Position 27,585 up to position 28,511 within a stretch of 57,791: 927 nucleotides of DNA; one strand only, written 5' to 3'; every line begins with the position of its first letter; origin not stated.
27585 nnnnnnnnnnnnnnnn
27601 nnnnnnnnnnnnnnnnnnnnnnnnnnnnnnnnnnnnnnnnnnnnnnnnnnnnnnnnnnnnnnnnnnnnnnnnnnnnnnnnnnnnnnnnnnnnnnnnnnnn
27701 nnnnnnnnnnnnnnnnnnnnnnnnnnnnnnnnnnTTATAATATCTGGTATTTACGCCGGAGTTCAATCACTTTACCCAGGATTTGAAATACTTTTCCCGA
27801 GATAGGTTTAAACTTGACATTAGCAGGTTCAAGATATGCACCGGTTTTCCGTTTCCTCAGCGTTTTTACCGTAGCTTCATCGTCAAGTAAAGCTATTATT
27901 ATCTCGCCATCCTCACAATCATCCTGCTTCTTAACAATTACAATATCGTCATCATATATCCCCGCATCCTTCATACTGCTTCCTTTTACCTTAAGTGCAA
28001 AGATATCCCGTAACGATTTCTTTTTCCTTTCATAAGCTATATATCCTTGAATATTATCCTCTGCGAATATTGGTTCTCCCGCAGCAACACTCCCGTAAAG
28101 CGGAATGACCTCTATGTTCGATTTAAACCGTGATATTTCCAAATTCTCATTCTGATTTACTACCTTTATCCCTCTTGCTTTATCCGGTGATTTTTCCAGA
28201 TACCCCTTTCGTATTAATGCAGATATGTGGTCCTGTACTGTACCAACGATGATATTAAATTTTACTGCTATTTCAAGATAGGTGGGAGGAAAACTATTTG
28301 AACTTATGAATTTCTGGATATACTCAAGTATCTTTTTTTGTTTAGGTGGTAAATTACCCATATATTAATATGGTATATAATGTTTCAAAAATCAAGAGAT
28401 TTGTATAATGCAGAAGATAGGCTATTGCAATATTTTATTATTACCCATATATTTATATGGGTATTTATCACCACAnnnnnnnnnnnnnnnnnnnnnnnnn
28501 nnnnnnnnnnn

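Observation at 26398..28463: Three copies of a 22-bp palindrome over the dinB, lexA and small-gene promoters: candidate non-canonical LexA operator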

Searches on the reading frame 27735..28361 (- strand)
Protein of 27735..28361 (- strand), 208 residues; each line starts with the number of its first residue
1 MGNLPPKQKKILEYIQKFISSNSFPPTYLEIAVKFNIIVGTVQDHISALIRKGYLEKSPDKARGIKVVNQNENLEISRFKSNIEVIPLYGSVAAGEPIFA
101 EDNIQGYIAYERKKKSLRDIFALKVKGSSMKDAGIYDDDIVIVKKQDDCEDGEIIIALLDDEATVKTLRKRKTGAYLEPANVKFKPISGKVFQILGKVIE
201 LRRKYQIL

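Call 8: search_protein_families(library=pfam, proteins=[window:27735-28361:-], max_evalue=0.01)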
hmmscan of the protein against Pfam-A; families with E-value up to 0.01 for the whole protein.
window:27735-28361:- (208 aa): 4 families
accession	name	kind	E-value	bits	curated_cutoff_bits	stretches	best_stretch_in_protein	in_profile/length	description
PF00717.28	Peptidase_S24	-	1.6e-28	99.2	23.3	1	87-199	1-116/116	Peptidase S24-like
PF01726.22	LexA_DNA_bind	-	3.8e-14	52.6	23.7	1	1-64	1-65/65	LexA DNA binding domain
PF13412.12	HTH_24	-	9e-05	22.4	21.9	1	7-56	4-48/48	Winged helix-turn-helix DNA-binding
PF21984.2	DnaD_N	-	0.0063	17.1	27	0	10-62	20-72/101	DnaD N-terminal domain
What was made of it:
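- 27735..28361 (-): lexA, 208 aa. Canonical LexA with a winged-helix DNA-binding domain and an S24 self-cleaving peptidase domain. Its 3' end overlaps dinB convergently by 6 bp. PF01726 and PF00717 (call 8).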

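Call 13: find_homologous_proteins(query=window:27735-28361:-, max_evalue=1e-10)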
Query window:27735-28361:- (208 aa): 1837 proteins with E <= 1e-10 among 2050 candidates; the best 120 are listed.
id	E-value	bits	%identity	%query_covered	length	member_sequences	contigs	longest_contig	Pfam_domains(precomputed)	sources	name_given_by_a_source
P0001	2.0e-128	444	100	100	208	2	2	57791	PF00717.29,PF01726.23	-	-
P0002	2.0e-109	382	84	100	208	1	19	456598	PF00717.29,PF01726.23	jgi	jgi:repressor LexA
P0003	6.1e-91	322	71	100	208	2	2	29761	PF13412.13,PF00717.29,PF01726.23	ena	-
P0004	1.1e-89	317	70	100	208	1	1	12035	PF00717.29,PF01726.23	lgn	-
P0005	1.6e-89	317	70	100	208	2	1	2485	PF00717.29,PF01726.23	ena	-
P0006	2.3e-89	316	68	100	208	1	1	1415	PF00717.29,PF01726.23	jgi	jgi:repressor LexA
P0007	3.9e-81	290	64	99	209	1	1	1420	PF00717.29,PF01726.23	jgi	jgi:repressor LexA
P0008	1.1e-79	285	64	100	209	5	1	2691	PF00717.29,PF01726.23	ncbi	-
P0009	1.1e-77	278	65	99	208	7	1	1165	PF00717.29,PF01726.23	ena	-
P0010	1.5e-77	278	60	99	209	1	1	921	PF13730.13,PF00717.29,PF01726.23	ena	-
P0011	1.6e-77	278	65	97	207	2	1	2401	PF00717.29,PF01726.23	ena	-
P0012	2.2e-76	274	64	99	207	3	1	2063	PF13412.13,PF13730.13,PF00717.29,PF01726.23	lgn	-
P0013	3.2e-76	274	63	97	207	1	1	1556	PF00717.29,PF01726.23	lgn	-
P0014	3.4e-76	273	62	100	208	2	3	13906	PF13412.13,PF00717.29,PF01726.23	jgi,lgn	jgi:repressor LexA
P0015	1.0e-75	272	63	99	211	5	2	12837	PF13412.13,PF00717.29,PF01726.23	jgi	jgi:repressor LexA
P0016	3.3e-75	270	62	100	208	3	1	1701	PF00717.29,PF01726.23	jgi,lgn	jgi:repressor LexA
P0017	6.0e-75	269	63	100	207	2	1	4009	PF13412.13,PF13730.13,PF00717.29,PF12802.14,PF01726.23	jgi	-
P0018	8.1e-75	269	62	100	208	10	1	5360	PF00717.29,PF01726.23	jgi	jgi:repressor LexA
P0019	1.0e-74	269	63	99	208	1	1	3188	PF00717.29,PF01726.23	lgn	-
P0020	1.6e-74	268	61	100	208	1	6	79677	PF00717.29,PF01726.23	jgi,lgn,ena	jgi:repressor LexA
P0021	2.0e-74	268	63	99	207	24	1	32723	PF13412.13,PF13730.13,PF00717.29,PF01726.23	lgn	-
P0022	2.0e-74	268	63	99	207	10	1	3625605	PF13412.13,PF00717.29,PF01726.23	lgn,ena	-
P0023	7.2e-74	266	62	99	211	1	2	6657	PF13412.13,PF00717.29,PF01726.23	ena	-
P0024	1.1e-73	265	63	94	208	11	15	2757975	PF00717.29,PF01726.23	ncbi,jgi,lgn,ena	-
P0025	1.2e-73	265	62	99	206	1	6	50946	PF00717.29,PF01726.23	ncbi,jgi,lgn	-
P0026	3.2e-73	264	62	100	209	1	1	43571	PF01047.29,PF13412.13,PF00717.29,PF12802.14,PF01726.23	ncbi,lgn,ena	ncbi:MAG: transcriptional repressor LexA [Ignavibacteria bacterium]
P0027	5.2e-73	263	61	100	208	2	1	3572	PF00717.29,PF01726.23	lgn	-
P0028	1.1e-72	262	62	94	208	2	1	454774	PF00717.29,PF01726.23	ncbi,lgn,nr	ncbi:MAG: transcriptional repressor LexA [Ignavibacteria bacterium]|nr:transcriptional repressor Lex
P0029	1.1e-72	262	60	99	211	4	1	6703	PF01047.29,PF13412.13,PF00717.29,PF01726.23,PF21984.3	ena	-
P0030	1.1e-72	262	61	100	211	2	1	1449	PF00717.29,PF01726.23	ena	-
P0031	1.3e-72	262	61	100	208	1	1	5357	PF01047.29,PF13412.13,PF00717.29,PF12802.14,PF01726.23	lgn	-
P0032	1.3e-72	262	61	100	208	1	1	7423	PF01047.29,PF13412.13,PF00717.29,PF01726.23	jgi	-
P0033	1.4e-72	262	58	100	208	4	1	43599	PF00717.29,PF01726.23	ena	-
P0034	1.4e-72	262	60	99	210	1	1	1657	PF00717.29,PF01726.23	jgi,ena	-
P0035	1.8e-72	261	61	99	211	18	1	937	PF00717.29,PF01726.23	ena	-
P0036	1.8e-72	261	61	100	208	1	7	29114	PF01047.29,PF00717.29,PF01726.23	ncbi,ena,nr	ncbi:MAG: transcriptional repressor LexA [Ignavibacteriae bacterium]|nr:transcriptional repressor Le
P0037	2.0e-72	261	60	100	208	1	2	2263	PF01047.29,PF00717.29,PF01726.23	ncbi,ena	-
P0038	2.0e-72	261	62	100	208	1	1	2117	PF01047.29,PF13412.13,PF00717.29,PF12802.14,PF01726.23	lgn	-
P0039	2.5e-72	261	61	100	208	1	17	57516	PF01047.29,PF13412.13,PF00717.29,PF01726.23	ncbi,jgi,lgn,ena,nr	ncbi:MAG: transcriptional repressor LexA [Ignavibacteria bacterium]|nr:transcriptional repressor Lex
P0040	3.0e-72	261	59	100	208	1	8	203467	PF00717.29,PF01726.23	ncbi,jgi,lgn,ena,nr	ncbi:MAG TPA: transcriptional repressor LexA [Ignavibacteria bacterium]|nr:repressor LexA [Bacteroid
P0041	6.9e-72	259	61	94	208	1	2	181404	PF00717.29,PF01726.23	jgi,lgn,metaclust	jgi:repressor LexA|metaclust:\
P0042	8.4e-72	259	60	100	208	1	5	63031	PF01047.29,PF13412.13,PF00717.29,PF01726.23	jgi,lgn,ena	jgi:repressor LexA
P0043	9.2e-72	259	63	99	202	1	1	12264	PF13730.13,PF00717.29,PF01726.23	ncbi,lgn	-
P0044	1.0e-71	259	61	100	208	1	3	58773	PF01047.29,PF00717.29,PF01726.23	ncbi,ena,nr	ncbi:MAG TPA: transcriptional repressor LexA [Ignavibacteria bacterium]|nr:transcriptional repressor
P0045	1.9e-71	258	62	99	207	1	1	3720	PF13412.13,PF00717.29,PF01726.23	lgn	-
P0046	3.2e-71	257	63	99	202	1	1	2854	PF13730.13,PF00717.29,PF01726.23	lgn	-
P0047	3.5e-71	257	60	100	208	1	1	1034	PF01047.29,PF13412.13,PF00717.29,PF01726.23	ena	-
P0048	3.5e-71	257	58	100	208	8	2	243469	PF00717.29,PF01726.23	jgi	jgi:repressor LexA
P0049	4.5e-71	257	62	98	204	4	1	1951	PF00717.29,PF01726.23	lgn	-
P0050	5.1e-71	257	60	96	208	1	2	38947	PF00717.29,PF01726.23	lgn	-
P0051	5.4e-71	256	59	99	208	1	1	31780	PF01047.29,PF00717.29,PF01726.23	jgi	-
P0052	6.8e-71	256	62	98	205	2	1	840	PF13412.13,PF13730.13,PF00717.29,PF01726.23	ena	-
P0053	9.6e-71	256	61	100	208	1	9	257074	PF00717.29,PF12802.14,PF01726.23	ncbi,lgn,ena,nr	ncbi:MAG: transcriptional repressor LexA [Bacteroidetes bacterium]|nr:transcriptional repressor LexA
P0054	1.3e-70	255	60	99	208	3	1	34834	PF13412.13,PF00717.29,PF04545.23,PF01726.23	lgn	-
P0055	1.3e-70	255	59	100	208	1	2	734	PF00717.29,PF01726.23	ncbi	-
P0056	1.5e-70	255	62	97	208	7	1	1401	PF00717.29,PF01726.23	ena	-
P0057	1.7e-70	255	61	99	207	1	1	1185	PF01047.29,PF13412.13,PF08279.19,PF00717.29,PF01726.23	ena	-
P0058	2.2e-70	254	59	99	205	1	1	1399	PF00717.29,PF01726.23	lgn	-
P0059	2.2e-70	254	61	94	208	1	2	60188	PF01047.29,PF13412.13,PF00717.29,PF01726.23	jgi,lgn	jgi:repressor LexA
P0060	2.3e-70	254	60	99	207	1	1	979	PF13412.13,PF00717.29,PF01726.23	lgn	-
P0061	2.3e-70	254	58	100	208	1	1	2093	PF01047.29,PF00717.29,PF01726.23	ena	-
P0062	3.1e-70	254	61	97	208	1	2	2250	PF00717.29,PF01726.23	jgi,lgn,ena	jgi:repressor LexA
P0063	3.2e-70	254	61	97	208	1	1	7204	PF00717.29,PF01726.23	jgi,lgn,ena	-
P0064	3.4e-70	254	59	100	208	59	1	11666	PF01047.29,PF00717.29,PF01726.23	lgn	-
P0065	4.0e-70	254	59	100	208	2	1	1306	PF01047.29,PF00717.29,PF01726.23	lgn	-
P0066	5.0e-70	253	61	100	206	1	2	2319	PF00717.29,PF01726.23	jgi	jgi:repressor LexA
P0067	5.3e-70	253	63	98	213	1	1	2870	PF00717.29,PF01726.23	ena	-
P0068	6.1e-70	253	61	97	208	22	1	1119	PF00717.29,PF01726.23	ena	-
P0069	6.1e-70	253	60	99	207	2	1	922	PF00717.29,PF01726.23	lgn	-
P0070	6.8e-70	253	60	99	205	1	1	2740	PF00717.29,PF01726.23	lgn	-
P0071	7.2e-70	253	60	99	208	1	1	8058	PF00717.29,PF01726.23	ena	-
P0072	8.4e-70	253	60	99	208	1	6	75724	PF00717.29,PF01726.23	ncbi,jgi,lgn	jgi:repressor LexA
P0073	9.2e-70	252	60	100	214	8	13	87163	PF01047.29,PF13412.13,PF00717.29,PF12802.14,PF01726.23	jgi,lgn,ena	-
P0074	1.1e-69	252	59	99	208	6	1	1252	PF01047.29,PF13412.13,PF00717.29,PF12802.14,PF01726.23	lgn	-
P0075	1.4e-69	252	58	99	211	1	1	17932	PF00717.29,PF01726.23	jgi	-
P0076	1.6e-69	252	61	98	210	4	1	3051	PF13412.13,PF00717.29,PF01726.23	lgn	-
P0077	1.6e-69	252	62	98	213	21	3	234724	PF00717.29,PF01726.23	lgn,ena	-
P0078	2.9e-69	251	61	98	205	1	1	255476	PF13412.13,PF13730.13,PF00717.29,PF01726.23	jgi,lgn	jgi:repressor LexA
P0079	3.2e-69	251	59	99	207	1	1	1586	PF00717.29,PF01726.23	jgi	jgi:repressor LexA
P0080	4.9e-69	250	59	98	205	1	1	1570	PF00717.29,PF01726.23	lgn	-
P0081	6.1e-69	250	58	100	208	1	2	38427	PF01047.29,PF00717.29,PF01726.23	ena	-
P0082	7.6e-69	249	60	99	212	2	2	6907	PF00717.29,PF01726.23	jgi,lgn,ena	-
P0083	9.3e-69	249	59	100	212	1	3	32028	PF00717.29,PF01726.23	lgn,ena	-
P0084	1.3e-68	249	58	100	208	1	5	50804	PF01047.29,PF00717.29,PF01726.23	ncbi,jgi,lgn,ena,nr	ncbi:MAG: transcriptional repressor LexA [Ignavibacteria bacterium]|nr:transcriptional repressor Lex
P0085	1.3e-68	249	60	99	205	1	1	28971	PF01047.29,PF13412.13,PF00717.29,PF01726.23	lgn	-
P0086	1.5e-68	249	61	98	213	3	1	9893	PF00717.29,PF01726.23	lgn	-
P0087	2.1e-68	248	60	99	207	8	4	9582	PF01047.29,PF13412.13,PF00717.29,PF01726.23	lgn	-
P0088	2.3e-68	248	58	99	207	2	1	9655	PF00717.29,PF01726.23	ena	-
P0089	3.4e-68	247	59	99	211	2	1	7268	PF00717.29,PF01726.23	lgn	-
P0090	3.9e-68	247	59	100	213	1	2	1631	PF00717.29,PF01726.23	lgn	-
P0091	4.3e-68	247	59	99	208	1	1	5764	PF00717.29,PF01726.23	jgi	-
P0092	4.5e-68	247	58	99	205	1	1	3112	PF00717.29,PF01726.23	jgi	jgi:repressor LexA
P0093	7.8e-68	246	61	97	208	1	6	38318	PF00717.29,PF01726.23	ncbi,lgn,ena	-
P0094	1.2e-67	246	56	100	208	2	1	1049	PF01047.29,PF00717.29,PF01726.23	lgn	-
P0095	1.4e-67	245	61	95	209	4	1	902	PF00717.29,PF01726.23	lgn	-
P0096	1.4e-67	245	58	100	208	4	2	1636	PF00717.29,PF01726.23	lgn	-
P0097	1.4e-67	245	60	99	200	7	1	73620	PF00717.29,PF01726.23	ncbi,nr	ncbi:MAG: transcriptional repressor LexA [Ignavibacteria bacterium]|nr:transcriptional repressor Lex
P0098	1.7e-67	245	60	98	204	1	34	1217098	PF13412.13,PF00717.29,PF01726.23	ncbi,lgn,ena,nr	ncbi:MAG: transcriptional repressor LexA [Ignavibacteriae bacterium]|nr:transcriptional repressor Le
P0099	1.8e-67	245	59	97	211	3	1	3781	PF13730.13,PF00717.29,PF01726.23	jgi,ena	-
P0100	2.1e-67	245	59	99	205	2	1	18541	PF00717.29,PF12802.14,PF01726.23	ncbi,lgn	-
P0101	2.5e-67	244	60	98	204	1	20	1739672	PF13412.13,PF00717.29,PF01726.23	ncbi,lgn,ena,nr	ncbi:MAG: transcriptional repressor LexA [Ignavibacteriae bacterium]|nr:transcriptional repressor Le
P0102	3.0e-67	244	60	98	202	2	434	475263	PF00717.29,PF12802.14,PF01726.23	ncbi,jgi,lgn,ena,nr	ncbi:MAG: transcriptional repressor LexA [Ignavibacteriaceae bacterium]|jgi:SOS regulatory protein L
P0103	3.1e-67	244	61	98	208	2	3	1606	PF00717.29,PF01726.23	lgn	-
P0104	4.6e-67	244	57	100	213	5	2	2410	PF00717.29,PF01726.23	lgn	-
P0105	6.7e-67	243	59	99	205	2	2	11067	PF13730.13,PF00717.29,PF12802.14,PF01726.23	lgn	-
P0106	9.3e-67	243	58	99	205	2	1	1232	PF00717.29,PF12802.14,PF01726.23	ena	-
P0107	1.1e-66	242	60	97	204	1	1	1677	PF13412.13,PF00717.29,PF01726.23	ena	-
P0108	1.1e-66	242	60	98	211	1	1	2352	PF00717.29,PF01726.23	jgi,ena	-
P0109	1.2e-66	242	56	100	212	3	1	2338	PF00717.29,PF01726.23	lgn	-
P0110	1.4e-66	242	58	99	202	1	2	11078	PF13412.13,PF00717.29,PF12802.14,PF01726.23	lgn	-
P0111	1.9e-66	242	59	97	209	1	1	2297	PF00717.29,PF01726.23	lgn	-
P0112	2.0e-66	242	59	98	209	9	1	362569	PF00717.29,PF01726.23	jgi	jgi:repressor LexA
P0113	2.5e-66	241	57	99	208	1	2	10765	PF13412.13,PF00717.29,PF01726.23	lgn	-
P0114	2.5e-66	241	59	99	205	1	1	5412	PF00717.29,PF12802.14,PF01726.23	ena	-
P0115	3.1e-66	241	70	76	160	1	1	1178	PF00717.29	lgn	-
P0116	4.6e-66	240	58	99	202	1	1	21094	PF13412.13,PF00717.29,PF12802.14,PF01726.23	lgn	-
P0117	5.5e-66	240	57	99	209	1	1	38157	PF01047.29,PF00717.29,PF01726.23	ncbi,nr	ncbi:MAG: transcriptional repressor LexA [Ignavibacteria bacterium]|nr:transcriptional repressor Lex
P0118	8.0e-66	240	56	100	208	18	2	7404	PF00717.29,PF01726.23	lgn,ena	-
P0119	9.2e-66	239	55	99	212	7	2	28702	PF00717.29,PF01726.23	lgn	-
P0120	1.4e-65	239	58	99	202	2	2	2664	PF00717.29,PF01726.23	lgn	-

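Call 14: find_encoding_contigs(protein=P0002, flank=10000, max_places=4)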
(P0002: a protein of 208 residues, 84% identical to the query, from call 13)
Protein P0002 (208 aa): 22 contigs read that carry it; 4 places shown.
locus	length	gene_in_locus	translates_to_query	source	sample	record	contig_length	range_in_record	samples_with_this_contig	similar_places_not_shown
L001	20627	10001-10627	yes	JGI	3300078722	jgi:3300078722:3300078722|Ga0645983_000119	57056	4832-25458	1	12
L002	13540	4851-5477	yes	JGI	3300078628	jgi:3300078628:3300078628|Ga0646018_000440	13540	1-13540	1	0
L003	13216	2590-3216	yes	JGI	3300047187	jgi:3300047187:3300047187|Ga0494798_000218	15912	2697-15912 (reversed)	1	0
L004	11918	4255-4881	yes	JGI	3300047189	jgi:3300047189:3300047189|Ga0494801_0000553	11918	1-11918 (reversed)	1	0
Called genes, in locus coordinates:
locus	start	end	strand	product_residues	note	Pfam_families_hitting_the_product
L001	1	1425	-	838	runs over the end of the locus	PF17764:PriA_3primeBD, PF00270:DEAD, PF04851:ResIII, PF18319:Zn_ribbon_PriA, PF00271:Helicase_C, PF18074:PriA_C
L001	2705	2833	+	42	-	-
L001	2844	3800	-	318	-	PF00890:FAD_binding_2 (faint), PF01134:GIDA (faint), PF01266:DAO (faint), PF01946:Thi4 (faint), PF03486:HI0933_like (faint), PF07992:Pyr_redox_2, PF13738:Pyr_redox_3, PF00070:Pyr_redox, +2 more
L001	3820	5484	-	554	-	PF09295:ChAPs (faint), PF12895:ANAPC3 (faint), PF24575:TPR_Slam (faint), PF00515:TPR_1 (faint), PF07719:TPR_2 (faint), PF13174:TPR_6 (faint), PF13176:TPR_7 (faint), PF23914:TPR_CcmH_CycH (weak), +18 more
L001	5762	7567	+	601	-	PF16743:PliI (faint), PF01839:FG-GAP (faint), PF13517:FG-GAP_3, PF18962:Por_Secre_tail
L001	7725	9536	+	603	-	PF25292:Beta-prop_CGLA (faint), PF01839:FG-GAP (faint), PF16743:PliI (faint), PF13517:FG-GAP_3, PF18962:Por_Secre_tail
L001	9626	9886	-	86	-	-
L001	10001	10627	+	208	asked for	PF01726:LexA_DNA_bind, PF00717:Peptidase_S24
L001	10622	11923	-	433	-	PF00817:IMS, PF21999:IMS_HHH_1 (weak), PF11799:IMS_C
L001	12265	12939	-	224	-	PF02586:SRAP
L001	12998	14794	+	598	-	-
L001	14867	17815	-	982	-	PF00675:Peptidase_M16, PF05193:Peptidase_M16_C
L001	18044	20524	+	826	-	PF02190:LON_substr_bdg, PF00004:AAA, PF07728:AAA_5, PF22667:Lon_lid, PF05362:Lon_C, PF13541:ChlI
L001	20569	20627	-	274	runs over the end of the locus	-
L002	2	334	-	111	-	?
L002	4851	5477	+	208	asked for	PF01726:LexA_DNA_bind, PF00717:Peptidase_S24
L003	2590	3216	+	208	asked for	PF01726:LexA_DNA_bind, PF00717:Peptidase_S24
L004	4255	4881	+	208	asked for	PF01726:LexA_DNA_bind, PF00717:Peptidase_S24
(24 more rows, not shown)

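Call 15: find_encoding_contigs(protein=P0003, flank=6000, max_places=3)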
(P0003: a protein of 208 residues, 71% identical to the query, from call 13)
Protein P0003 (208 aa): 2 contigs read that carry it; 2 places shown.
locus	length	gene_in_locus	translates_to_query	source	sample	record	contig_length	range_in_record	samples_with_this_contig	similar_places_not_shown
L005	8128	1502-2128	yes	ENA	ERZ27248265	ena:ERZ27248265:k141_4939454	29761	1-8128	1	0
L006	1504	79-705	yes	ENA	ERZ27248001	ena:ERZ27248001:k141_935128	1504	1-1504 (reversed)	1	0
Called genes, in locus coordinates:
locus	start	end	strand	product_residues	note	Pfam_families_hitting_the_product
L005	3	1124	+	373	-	?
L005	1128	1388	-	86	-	-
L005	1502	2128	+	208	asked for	PF01726:LexA_DNA_bind, PF13412:HTH_24 (faint), PF00717:Peptidase_S24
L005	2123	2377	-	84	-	-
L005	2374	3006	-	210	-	PF00817:IMS, PF21999:IMS_HHH_1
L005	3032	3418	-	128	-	PF00817:IMS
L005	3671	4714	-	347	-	PF02470:MlaD, PF28544:Helical_needle (weak)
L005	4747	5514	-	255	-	PF00005:ABC_tran, PF13304:AAA_21 (faint)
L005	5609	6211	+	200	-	-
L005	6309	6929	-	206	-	-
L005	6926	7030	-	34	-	-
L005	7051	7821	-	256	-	PF01810:LysE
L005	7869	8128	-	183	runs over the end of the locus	PF06210:DUF1003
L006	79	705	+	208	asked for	PF01726:LexA_DNA_bind, PF13412:HTH_24 (faint), PF00717:Peptidase_S24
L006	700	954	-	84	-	-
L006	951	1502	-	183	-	?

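Call 21: find_related_loci(query=A1, collection=genome_contigs, flank=4000)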
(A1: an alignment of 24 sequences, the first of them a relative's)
Query A1 (208 aa) in genome_contigs; peptide patterns used: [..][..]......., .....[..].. (x = any residue, [..] = any of these).
401 stretches matched a pattern; 291 encode a relative of the query (tblastn E <= 1e-3); the best 80 are kept; 80 distinct loci.
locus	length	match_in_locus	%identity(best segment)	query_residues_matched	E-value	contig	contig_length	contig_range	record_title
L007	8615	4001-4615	63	1-206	5e-82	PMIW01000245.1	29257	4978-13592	MAG: Ignavibacteriae bacterium isolate fen_1279 73.20120600_E3D.161_contig_30885, whole genome shotgun sequence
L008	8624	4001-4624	62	1-208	5e-81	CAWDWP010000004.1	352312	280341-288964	MAG: uncultured Ignavibacteria bacterium isolate MFD05942.bin.1.387 genome assembly, contig: contig_17318, whole genome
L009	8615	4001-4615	62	1-206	9e-81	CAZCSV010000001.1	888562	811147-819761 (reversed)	MAG TPA_asm: uncultured Ignavibacteriaceae bacterium isolate binchicken_co44_166 genome assembly, contig: NODE_1_length_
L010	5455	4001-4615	61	1-206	2e-80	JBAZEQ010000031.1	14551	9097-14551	MAG: Ignavibacteria bacterium isolate SO_2017_LW3_13 NODE_11806_length_14551_cov_0.914101_LW162_2017, whole genome shotg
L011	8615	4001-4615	62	1-205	2e-80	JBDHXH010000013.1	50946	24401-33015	MAG: Ignavibacteria bacterium isolate AS-MESO-3CA.390 NODE_2630_length_50946_cov_5.093967, whole genome shotgun sequence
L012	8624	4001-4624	62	1-208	3e-80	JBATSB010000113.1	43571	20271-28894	MAG: Ignavibacteria bacterium isolate MFD10470_ilm_asm_bin1 k127_104863, whole genome shotgun sequence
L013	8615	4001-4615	61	1-206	7e-80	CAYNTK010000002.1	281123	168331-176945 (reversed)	MAG TPA_asm: uncultured Ignavibacteriaceae bacterium isolate SRP278314_co2_258 genome assembly, contig: NODE_40_length_2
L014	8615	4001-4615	62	1-206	5e-80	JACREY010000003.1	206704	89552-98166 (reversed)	MAG: Ignavibacteriae bacterium isolate NC_groundwater_1711_Pr3_B-0.1um_37_88 SR-2_scaffold_141_279743, whole genome shot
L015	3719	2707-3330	61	1-208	6e-80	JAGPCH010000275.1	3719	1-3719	MAG: Ignavibacteria bacterium isolate Gw_SlAct_bin_239 Gw_SlAct_135155_length_3719_cov_3.766147, whole genome shotgun se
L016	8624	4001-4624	61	1-208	3e-79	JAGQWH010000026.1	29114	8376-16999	MAG: Ignavibacteriae bacterium isolate HKST-UBA123 NODE_26_length_29114_cov_3.401419, whole genome shotgun sequence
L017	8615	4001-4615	62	1-205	9e-79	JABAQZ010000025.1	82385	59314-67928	MAG: Ignavibacteria bacterium isolate Bin_45 c_000000001213, whole genome shotgun sequence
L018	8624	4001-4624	61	1-208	8e-79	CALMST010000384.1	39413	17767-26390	MAG TPA_asm: uncultured Ignavibacteria bacterium isolate SRR2107183_bin.48_CONCOCT_v1.1_MAG genome assembly, contig: ERZ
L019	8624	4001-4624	59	1-208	1e-78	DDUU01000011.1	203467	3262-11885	MAG TPA_asm: Ignavibacteria bacterium UBA2330 UBA2330_contig_770, whole genome shotgun sequence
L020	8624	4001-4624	59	1-208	2e-78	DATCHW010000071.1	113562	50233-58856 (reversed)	MAG TPA_asm: Ignavibacteria bacterium isolate SMAG_U7843 k141_976480, whole genome shotgun sequence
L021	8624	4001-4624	58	1-208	6e-78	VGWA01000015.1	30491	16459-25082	MAG: Ignavibacteria bacterium isolate K_DeepCast_250m_m1_364 K_DeepCast_250m_m1_364_Ga0194125_10002478, whole genome sho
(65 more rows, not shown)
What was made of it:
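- On LexA operator (SOS box, generic): The one genome-collection scan was spent on lexA loci (call 21).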
